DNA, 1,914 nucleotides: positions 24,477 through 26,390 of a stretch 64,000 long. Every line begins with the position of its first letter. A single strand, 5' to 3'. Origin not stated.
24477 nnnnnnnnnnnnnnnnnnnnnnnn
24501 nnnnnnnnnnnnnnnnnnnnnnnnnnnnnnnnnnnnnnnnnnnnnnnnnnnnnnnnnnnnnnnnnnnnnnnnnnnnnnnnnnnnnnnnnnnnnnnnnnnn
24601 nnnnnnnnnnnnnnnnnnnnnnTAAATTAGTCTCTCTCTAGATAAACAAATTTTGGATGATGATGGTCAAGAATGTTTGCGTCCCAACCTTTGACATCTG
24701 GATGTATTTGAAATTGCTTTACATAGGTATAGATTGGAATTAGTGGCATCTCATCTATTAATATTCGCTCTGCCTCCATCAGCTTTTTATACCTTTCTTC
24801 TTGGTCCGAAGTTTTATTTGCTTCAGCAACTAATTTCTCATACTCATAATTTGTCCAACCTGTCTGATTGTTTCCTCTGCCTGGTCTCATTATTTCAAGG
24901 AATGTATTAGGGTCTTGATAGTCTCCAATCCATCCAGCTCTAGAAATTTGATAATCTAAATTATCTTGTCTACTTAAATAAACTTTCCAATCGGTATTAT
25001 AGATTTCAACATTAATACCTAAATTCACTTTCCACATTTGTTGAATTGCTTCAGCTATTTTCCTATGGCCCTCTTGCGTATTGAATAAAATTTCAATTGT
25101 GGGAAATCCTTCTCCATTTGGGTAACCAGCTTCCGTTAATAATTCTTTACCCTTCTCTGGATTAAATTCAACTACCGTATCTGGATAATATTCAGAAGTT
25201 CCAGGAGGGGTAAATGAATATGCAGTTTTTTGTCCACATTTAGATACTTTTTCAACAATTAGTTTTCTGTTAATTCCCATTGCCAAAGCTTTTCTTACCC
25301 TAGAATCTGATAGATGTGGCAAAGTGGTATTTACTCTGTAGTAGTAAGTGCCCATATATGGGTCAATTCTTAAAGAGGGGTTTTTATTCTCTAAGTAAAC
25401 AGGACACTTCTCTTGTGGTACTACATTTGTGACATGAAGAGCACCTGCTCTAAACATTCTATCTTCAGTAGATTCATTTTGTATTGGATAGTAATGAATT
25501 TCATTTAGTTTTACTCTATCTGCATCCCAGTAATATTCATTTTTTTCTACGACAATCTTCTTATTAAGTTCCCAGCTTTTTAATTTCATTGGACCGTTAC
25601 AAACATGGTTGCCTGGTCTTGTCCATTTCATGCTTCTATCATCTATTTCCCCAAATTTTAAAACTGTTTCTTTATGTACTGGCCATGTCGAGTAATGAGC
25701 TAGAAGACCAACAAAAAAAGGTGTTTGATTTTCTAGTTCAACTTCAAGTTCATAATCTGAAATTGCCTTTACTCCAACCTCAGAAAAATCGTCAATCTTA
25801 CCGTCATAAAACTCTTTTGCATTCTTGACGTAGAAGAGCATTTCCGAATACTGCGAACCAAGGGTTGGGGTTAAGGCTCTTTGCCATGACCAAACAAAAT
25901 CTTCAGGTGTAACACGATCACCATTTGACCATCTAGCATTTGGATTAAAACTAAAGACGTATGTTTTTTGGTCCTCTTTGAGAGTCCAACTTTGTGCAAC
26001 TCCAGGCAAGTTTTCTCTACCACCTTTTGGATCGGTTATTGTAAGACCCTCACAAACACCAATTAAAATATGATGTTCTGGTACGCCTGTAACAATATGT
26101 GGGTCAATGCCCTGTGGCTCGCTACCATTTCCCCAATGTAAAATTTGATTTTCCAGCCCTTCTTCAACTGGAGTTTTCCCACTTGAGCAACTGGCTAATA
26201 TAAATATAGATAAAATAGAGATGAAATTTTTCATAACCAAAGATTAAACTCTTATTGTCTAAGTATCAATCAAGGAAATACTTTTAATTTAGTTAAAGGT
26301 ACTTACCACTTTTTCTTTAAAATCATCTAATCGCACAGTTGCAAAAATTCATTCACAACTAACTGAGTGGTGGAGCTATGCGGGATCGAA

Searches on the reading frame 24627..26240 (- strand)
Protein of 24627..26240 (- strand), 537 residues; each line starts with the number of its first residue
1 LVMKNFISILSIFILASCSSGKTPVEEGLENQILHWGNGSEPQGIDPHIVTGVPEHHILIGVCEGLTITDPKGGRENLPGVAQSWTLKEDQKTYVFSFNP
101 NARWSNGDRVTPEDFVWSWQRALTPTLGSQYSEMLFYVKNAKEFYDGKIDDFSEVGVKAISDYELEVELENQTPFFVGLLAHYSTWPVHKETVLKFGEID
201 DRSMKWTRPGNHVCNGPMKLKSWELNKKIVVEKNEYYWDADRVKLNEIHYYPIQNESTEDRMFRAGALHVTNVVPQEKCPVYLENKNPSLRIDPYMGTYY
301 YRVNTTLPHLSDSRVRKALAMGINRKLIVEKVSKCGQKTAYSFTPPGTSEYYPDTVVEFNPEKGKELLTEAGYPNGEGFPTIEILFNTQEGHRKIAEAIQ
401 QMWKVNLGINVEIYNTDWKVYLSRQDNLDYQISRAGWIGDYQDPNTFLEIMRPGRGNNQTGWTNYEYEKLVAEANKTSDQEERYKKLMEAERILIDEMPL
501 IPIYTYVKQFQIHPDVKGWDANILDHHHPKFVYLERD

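Call 50: search_protein_families(library=pfam, proteins=[window:24627-26240:-], max_evalue=0.001)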
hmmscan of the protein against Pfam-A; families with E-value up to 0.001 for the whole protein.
window:24627-26240:- (537 aa): 1 family
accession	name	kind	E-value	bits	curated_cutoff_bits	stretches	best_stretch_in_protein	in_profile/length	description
PF00496.27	SBP_bac_5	-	2.8e-89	300.2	32.4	1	79-458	4-367/368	Bacterial extracellular solute-binding proteins, family 5 Middle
